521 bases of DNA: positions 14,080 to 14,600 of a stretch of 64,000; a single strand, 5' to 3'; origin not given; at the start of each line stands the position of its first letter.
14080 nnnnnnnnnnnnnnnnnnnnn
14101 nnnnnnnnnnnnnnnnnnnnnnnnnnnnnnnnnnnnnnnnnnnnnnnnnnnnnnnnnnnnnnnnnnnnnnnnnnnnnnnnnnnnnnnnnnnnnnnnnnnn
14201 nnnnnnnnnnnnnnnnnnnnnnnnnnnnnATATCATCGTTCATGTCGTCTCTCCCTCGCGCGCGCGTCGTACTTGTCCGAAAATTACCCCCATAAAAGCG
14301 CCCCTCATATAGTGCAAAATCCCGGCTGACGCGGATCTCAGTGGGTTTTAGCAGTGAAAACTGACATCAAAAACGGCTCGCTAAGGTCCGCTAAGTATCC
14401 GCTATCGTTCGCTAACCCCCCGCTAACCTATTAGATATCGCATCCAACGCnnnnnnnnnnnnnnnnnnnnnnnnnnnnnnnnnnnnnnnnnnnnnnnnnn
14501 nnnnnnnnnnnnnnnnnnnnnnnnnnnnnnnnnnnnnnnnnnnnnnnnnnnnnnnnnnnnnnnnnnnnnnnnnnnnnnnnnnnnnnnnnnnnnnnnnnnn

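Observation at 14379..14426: Helically phased array of five CGCTAA hexamers in an island intergenic region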

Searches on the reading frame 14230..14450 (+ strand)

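Call 16: search_protein_families(proteins=[L003:8367-9011:-, L003:8044-8370:-, L003:9166-9666:-, L003:10083-10505:-, L003:10507-10737:-, L003:11970-12260:-, L003:12278-12859:-, L003:12856-13053:-, L003:14338-15120:-], library=ncbifam, max_evalue=0.01)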
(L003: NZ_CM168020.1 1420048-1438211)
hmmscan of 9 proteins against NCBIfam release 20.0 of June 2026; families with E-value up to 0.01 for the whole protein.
L003:8367-9011:- (214 aa): 0 families

L003:8044-8370:- (108 aa): 0 families

L003:9166-9666:- (166 aa): 2 families
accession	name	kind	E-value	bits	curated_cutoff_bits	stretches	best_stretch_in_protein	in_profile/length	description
NF008057.0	PRK10791.1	equivalog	1.4e-82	275.4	297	1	4-164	2-162/164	peptidylprolyl isomerase B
NF008151.0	PRK10903.1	equivalog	1.9e-61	206.9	308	1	3-164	30-188/190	peptidylprolyl isomerase A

L003:10083-10505:- (140 aa): 0 families

L003:10507-10737:- (76 aa): 0 families

L003:11970-12260:- (96 aa): 0 families

L003:12278-12859:- (193 aa): 0 families

L003:12856-13053:- (65 aa): 1 family
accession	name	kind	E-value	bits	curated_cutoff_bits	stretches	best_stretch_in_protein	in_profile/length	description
NF033787.1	HTH_BldC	subfamily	0.0061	16.4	77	0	9-26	5-22/49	BldC family transcriptional regulator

L003:14338-15120:- (260 aa): 0 families

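Call 17: search_protein_families(proteins=[L003:8367-9011:-, L003:8044-8370:-, L003:9166-9666:-, L003:10083-10505:-, L003:10507-10737:-, L003:11970-12260:-, L003:12278-12859:-, L003:12856-13053:-, L003:14338-15120:-], library=phrogs, max_evalue=0.01)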
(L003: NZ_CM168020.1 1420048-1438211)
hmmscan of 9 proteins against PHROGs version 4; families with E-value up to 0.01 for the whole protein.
L003:8367-9011:- (214 aa): 3 families
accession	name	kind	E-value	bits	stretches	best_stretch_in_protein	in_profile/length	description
phrog_1482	-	head and packaging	6.5e-16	59.3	1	5-134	3-136/147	terminase small subunit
phrog_309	-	head and packaging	2.7e-05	25.3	1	7-71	128-194/319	terminase small subunit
phrog_4102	-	head and packaging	0.0041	18.3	0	7-119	5-126/166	terminase small subunit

L003:8044-8370:- (108 aa): 0 families

L003:9166-9666:- (166 aa): 0 families

L003:10083-10505:- (140 aa): 0 families

L003:10507-10737:- (76 aa): 0 families

L003:11970-12260:- (96 aa): 0 families

L003:12278-12859:- (193 aa): 13 families
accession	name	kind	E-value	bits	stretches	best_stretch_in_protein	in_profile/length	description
phrog_15471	-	DNA, RNA and nucleotide metabolism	2e-09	38.5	1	66-184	43-127/183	HNH endonuclease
phrog_99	-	DNA, RNA and nucleotide metabolism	3.1e-09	38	1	1-172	104-277/383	HNH endonuclease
phrog_59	-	DNA, RNA and nucleotide metabolism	5.5e-09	36.9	1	14-162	150-246/423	HNH endonuclease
phrog_959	-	DNA, RNA and nucleotide metabolism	2.5e-07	31.5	1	18-94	22-97/138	HNH endonuclease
phrog_7545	-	DNA, RNA and nucleotide metabolism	6.8e-07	30.6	1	70-112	100-142/160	HNH endonuclease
phrog_4578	-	DNA, RNA and nucleotide metabolism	4.3e-06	27.7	1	67-152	23-112/130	HNH endonuclease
phrog_14913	-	DNA, RNA and nucleotide metabolism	3.5e-05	24.9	1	64-108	49-93/149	HNH endonuclease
phrog_1271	-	DNA, RNA and nucleotide metabolism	4.4e-05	24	1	70-112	282-325/361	HNH endonuclease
phrog_21964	-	DNA, RNA and nucleotide metabolism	0.00063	20.4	1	39-105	148-214/244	HNH endonuclease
phrog_19902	-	DNA, RNA and nucleotide metabolism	0.00075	20.3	1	63-105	95-138/221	HNH endonuclease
phrog_12324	-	DNA, RNA and nucleotide metabolism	0.001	19.8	1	74-108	23-57/269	intron-like DNA endonuclease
phrog_10822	-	DNA, RNA and nucleotide metabolism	0.0018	19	1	75-116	120-161/245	HNH endonuclease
phrog_14736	-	DNA, RNA and nucleotide metabolism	0.0079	16.9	0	74-108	50-84/202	HNH endonuclease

L003:12856-13053:- (65 aa): 12 families
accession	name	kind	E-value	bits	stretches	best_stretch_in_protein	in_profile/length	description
phrog_4996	-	unknown function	6.9e-07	30.1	1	3-63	32-96/99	-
phrog_668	-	DNA, RNA and nucleotide metabolism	1e-06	29.5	1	8-61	65-114/181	HTH DNA binding protein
phrog_66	-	integration and excision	1.4e-06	29.2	1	2-63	89-146/412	excisionase and transcriptional regulator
phrog_141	-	head and packaging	1.1e-05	25.9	1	9-59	18-62/183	terminase small subunit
phrog_4745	-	DNA, RNA and nucleotide metabolism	2.5e-05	25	1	6-61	31-88/107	DNA binding protein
phrog_15534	-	DNA, RNA and nucleotide metabolism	0.00014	23.4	1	4-61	41-92/93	HTH DNA binding protein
phrog_6355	-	unknown function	0.00046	21.3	1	4-61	16-73/90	-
phrog_1553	-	integration and excision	0.00055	20.5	1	10-59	8-61/65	excisionase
phrog_4494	-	unknown function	0.0019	19.7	1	9-62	21-74/109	-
phrog_5710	-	unknown function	0.0024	19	1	6-31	9-34/129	-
phrog_2538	-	head and packaging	0.0057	17.8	1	10-50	22-61/129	terminase small subunit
phrog_2620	-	integration and excision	0.0075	17.1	1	3-60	76-135/187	excisionase and transcriptional regulator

L003:14338-15120:- (260 aa): 3 families
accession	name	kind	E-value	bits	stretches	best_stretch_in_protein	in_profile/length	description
phrog_8102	-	DNA, RNA and nucleotide metabolism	0.00087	19.5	1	203-248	56-101/337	replication initiation protein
phrog_1835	-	DNA, RNA and nucleotide metabolism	0.0015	18.9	1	203-238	65-100/301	HTH DNA binding protein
phrog_1032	-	DNA, RNA and nucleotide metabolism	0.0039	18.2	0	180-242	16-74/281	replication initiation protein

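Call 22: find_homologous_proteins(query=L003:8367-9011:-, max_evalue=0.001)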
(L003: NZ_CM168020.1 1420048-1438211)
Query L003:8367-9011:- (214 aa): 20 proteins with E <= 0.001 among 522 candidates.
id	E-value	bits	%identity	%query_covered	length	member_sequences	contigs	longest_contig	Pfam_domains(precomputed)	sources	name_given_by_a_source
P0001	9.9e-126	435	93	100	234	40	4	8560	PF20901.4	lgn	-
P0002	4.6e-117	407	86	100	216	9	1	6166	PF20901.4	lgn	-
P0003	3.1e-114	398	86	100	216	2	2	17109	PF20901.4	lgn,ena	-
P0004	6.4e-114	397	85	100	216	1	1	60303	PF20901.4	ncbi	-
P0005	1.6e-111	389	82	100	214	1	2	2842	PF20901.4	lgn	-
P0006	5.1e-109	381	82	99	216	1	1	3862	PF20901.4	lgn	-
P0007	2.5e-90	320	68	99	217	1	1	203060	PF20901.4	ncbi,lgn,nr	ncbi:hypothetical protein EEQ65_06960 [Escherichia coli]|nr:hypothetical protein [Escherichia coli]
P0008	9.3e-90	318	69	98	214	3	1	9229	PF20901.4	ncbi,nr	ncbi:hypothetical protein FMR74_24560 [Escherichia coli]|nr:hypothetical protein [Escherichia coli]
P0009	6.5e-89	315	68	100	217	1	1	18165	PF20901.4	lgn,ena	-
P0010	9.8e-89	314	66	100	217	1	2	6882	PF20901.4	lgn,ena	-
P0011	3.1e-88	313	68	100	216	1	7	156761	PF20901.4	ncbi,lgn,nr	ncbi:hypothetical protein ACIPS4_003864 [Escherichia coli]|nr:hypothetical protein [Escherichia coli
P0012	1.2e-87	311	67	99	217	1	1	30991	PF20901.4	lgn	-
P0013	8.5e-87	308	68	98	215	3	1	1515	PF20901.4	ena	-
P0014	1.6e-86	307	65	100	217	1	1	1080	PF20901.4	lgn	-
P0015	4.4e-86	306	66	100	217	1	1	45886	PF20901.4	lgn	-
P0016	4.7e-86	306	68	95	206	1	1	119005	PF20901.4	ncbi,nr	ncbi:hypothetical protein JR414_002566 [Escherichia coli]|nr:hypothetical protein [Escherichia coli]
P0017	1.0e-85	304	67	98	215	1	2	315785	PF20901.4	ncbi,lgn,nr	ncbi:hypothetical protein E6E07_09295 [Escherichia coli]|nr:hypothetical protein [Escherichia coli] 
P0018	1.8e-85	304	66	100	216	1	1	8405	PF20901.4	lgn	-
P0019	7.1e-84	299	65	99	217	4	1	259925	PF20901.4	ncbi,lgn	ncbi:hypothetical protein ACRQOD_001621 [Escherichia coli]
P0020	1.5e-83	297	65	100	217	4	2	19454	PF20901.4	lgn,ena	-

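Call 23: find_encoding_contigs(protein=P0004, flank=8000, max_places=2)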
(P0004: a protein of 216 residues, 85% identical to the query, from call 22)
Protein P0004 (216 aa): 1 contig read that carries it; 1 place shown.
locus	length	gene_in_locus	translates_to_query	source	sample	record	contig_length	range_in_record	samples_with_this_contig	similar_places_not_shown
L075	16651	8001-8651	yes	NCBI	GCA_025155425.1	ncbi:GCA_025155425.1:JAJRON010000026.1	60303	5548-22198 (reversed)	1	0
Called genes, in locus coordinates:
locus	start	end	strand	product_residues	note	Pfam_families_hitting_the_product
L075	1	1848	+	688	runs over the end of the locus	PF13392:HNH_3 (weak)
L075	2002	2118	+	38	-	-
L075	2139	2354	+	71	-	-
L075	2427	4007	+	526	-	-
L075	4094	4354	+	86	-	-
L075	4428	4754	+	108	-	PF13730:HTH_36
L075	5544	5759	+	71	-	-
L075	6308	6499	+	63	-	PF13384:HTH_23 (faint), PF12728:HTH_17, PF00376:MerR (weak)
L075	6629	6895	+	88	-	-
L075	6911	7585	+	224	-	-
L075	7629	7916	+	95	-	-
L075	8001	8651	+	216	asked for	PF20901:Sf6_terminase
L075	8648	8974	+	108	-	-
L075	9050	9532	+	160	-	-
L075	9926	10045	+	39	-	-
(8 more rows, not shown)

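Call 24: find_encoding_contigs(protein=P0007, flank=8000, max_places=2)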
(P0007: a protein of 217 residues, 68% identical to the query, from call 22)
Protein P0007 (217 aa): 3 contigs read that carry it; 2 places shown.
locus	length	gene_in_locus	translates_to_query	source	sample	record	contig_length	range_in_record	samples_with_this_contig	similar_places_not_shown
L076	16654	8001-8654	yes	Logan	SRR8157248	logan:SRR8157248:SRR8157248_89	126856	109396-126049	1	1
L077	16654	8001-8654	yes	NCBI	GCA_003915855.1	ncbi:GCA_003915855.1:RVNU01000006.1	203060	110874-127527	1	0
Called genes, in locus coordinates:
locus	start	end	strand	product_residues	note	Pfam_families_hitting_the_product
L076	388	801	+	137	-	PF22470:Histone_HNS_N, PF00816:Histone_HNS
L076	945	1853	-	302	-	PF00483:NTP_transferase, PF12804:NTP_transf_3 (faint)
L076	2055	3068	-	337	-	PF00072:Response_reg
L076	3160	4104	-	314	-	PF01734:Patatin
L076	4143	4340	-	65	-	-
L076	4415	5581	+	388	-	PF13356:Arm-DNA-bind_3, PF22022:Phage_int_M, PF00589:Phage_integrase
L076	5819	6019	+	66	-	PF05930:Phage_AlpA (weak)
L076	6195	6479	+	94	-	-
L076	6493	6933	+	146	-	-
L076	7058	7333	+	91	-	-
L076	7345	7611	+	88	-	-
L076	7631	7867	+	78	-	-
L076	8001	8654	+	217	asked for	PF20901:Sf6_terminase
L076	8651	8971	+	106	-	-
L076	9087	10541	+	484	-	PF00270:DEAD, PF04851:ResIII, PF00271:Helicase_C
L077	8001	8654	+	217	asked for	PF20901:Sf6_terminase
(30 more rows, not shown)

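Call 25: find_encoding_contigs(protein=P0003, flank=8000, max_places=2)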
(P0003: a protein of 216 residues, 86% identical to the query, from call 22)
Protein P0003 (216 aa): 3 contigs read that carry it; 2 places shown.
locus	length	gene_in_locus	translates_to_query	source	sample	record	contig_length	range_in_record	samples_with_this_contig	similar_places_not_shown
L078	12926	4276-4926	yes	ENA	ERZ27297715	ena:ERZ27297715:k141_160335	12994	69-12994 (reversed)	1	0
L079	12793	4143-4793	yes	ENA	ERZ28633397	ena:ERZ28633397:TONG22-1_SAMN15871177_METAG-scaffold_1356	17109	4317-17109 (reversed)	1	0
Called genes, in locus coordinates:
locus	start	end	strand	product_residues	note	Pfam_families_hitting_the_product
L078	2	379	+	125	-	?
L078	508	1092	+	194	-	PF13392:HNH_3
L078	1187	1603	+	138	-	-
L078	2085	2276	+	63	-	PF00376:MerR (weak), PF12728:HTH_17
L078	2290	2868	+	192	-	PF13392:HNH_3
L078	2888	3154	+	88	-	-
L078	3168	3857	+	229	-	-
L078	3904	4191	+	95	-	-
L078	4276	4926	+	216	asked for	PF20901:Sf6_terminase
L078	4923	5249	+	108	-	-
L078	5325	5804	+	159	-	-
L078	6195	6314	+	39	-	-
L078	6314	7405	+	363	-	PF01385:OrfB_IS605, PF07282:Cas12f1-like_TNB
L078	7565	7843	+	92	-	-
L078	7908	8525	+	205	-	-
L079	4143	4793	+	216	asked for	PF20901:Sf6_terminase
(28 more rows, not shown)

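Call 32: find_related_loci(query=A2, collection=viral_contigs, flank=6000)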
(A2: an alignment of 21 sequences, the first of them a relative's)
Query A2 (214 aa) in viral_contigs; peptide patterns used: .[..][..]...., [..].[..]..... (x = any residue, [..] = any of these).
465 stretches matched a pattern; 1 encode a relative of the query (tblastn E <= 1e-3); 1 distinct loci.
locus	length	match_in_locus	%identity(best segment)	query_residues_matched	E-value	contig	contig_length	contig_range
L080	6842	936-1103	30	12-67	1e-6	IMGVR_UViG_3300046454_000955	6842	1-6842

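Call 33: find_encoding_contigs(protein=P0001, flank=6000, max_places=3)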
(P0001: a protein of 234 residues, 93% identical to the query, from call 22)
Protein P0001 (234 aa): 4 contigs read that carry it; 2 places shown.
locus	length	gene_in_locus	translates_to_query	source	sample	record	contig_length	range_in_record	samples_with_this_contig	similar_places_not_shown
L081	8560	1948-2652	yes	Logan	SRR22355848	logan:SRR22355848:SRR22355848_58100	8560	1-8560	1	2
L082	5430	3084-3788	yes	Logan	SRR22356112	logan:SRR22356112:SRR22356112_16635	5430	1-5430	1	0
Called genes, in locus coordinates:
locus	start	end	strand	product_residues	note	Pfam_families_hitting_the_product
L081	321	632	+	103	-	-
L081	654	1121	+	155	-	-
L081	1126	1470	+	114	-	-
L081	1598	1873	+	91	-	-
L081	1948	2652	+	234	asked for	PF20901:Sf6_terminase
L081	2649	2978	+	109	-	-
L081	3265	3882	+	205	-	PF00239:Resolvase, PF13384:HTH_23 (faint)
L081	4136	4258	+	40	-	-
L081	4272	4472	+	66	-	-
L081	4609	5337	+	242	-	-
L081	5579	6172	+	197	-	-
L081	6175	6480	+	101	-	-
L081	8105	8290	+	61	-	PF12728:HTH_17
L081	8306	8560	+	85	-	?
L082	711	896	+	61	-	PF12728:HTH_17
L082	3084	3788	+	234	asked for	PF20901:Sf6_terminase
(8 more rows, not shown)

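Call 34: find_encoding_contigs(protein=P0011, flank=6000, max_places=3)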
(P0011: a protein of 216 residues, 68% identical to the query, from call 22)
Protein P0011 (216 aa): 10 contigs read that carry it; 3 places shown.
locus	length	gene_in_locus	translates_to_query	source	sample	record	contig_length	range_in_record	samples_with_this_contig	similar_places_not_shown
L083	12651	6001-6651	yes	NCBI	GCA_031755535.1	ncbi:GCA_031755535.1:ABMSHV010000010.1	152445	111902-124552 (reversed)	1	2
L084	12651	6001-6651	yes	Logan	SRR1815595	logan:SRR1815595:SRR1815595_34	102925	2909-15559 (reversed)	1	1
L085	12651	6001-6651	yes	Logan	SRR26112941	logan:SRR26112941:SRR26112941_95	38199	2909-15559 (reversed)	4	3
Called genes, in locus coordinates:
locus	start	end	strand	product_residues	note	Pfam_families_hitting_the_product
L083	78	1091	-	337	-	PF00072:Response_reg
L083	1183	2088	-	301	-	PF01734:Patatin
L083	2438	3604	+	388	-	PF13356:Arm-DNA-bind_3, PF22022:Phage_int_M, PF00589:Phage_integrase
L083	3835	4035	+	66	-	PF05930:Phage_AlpA (weak)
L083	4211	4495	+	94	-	-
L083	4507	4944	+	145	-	-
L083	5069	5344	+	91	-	-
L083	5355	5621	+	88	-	-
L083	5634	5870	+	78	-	-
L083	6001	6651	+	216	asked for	PF20901:Sf6_terminase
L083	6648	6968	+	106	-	-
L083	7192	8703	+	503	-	PF00270:DEAD, PF04851:ResIII, PF00271:Helicase_C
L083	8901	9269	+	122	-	-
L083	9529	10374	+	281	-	PF21984:DnaD_N (weak), PF13730:HTH_36 (weak)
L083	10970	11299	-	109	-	-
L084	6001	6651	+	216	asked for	PF20901:Sf6_terminase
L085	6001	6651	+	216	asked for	PF20901:Sf6_terminase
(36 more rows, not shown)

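Call 35: find_encoding_contigs(protein=P0019, flank=6000, max_places=2)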
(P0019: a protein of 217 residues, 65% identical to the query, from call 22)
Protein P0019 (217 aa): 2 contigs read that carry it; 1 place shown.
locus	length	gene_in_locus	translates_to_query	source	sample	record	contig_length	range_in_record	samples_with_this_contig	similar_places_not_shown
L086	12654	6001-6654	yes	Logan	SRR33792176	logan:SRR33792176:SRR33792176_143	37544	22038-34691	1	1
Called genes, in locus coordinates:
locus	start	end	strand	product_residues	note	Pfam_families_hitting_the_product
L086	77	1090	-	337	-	PF00072:Response_reg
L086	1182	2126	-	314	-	PF01734:Patatin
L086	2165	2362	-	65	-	-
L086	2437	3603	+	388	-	PF13356:Arm-DNA-bind_3, PF22022:Phage_int_M, PF00589:Phage_integrase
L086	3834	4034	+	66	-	PF05930:Phage_AlpA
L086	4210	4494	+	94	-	-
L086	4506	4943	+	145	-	-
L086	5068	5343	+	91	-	-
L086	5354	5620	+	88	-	-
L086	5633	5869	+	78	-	-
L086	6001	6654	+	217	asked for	PF20901:Sf6_terminase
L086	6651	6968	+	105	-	-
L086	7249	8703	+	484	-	PF00270:DEAD, PF04851:ResIII, PF00271:Helicase_C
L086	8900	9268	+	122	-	-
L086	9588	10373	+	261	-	PF21984:DnaD_N (weak), PF13730:HTH_36 (weak)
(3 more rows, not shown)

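Call 36: find_encoding_contigs(protein=P0017, flank=6000, max_places=2)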
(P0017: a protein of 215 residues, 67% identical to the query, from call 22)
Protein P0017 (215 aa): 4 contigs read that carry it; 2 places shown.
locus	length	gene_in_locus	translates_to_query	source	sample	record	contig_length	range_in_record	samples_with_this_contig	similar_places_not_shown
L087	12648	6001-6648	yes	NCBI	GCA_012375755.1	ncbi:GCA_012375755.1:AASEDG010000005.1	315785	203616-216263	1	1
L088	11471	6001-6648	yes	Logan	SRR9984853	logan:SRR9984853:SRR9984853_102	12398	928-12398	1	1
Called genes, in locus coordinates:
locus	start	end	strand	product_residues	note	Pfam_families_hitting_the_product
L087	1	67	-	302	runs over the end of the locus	PF00483:NTP_transferase, PF12804:NTP_transf_3 (faint)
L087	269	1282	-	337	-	PF00072:Response_reg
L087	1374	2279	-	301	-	PF01734:Patatin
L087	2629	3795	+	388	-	PF13356:Arm-DNA-bind_3, PF22022:Phage_int_M, PF00589:Phage_integrase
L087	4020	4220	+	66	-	PF05930:Phage_AlpA, PF12728:HTH_17 (weak)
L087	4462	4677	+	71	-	-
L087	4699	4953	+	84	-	-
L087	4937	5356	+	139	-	-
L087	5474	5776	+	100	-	-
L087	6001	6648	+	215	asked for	PF20901:Sf6_terminase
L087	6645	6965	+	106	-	-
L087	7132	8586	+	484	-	PF00270:DEAD, PF04851:ResIII, PF00271:Helicase_C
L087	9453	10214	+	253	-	PF21984:DnaD_N (faint), PF13730:HTH_36 (faint)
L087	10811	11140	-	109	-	-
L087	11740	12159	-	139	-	PF13384:HTH_23 (faint), PF13412:HTH_24 (faint), PF13518:HTH_28 (faint), PF02796:HTH_7 (faint), PF04545:Sigma70_r4 (faint), PF13936:HTH_38 (faint), PF01381:HTH_3 (faint), PF08281:Sigma70_r4_2 (faint)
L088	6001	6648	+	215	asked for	PF20901:Sf6_terminase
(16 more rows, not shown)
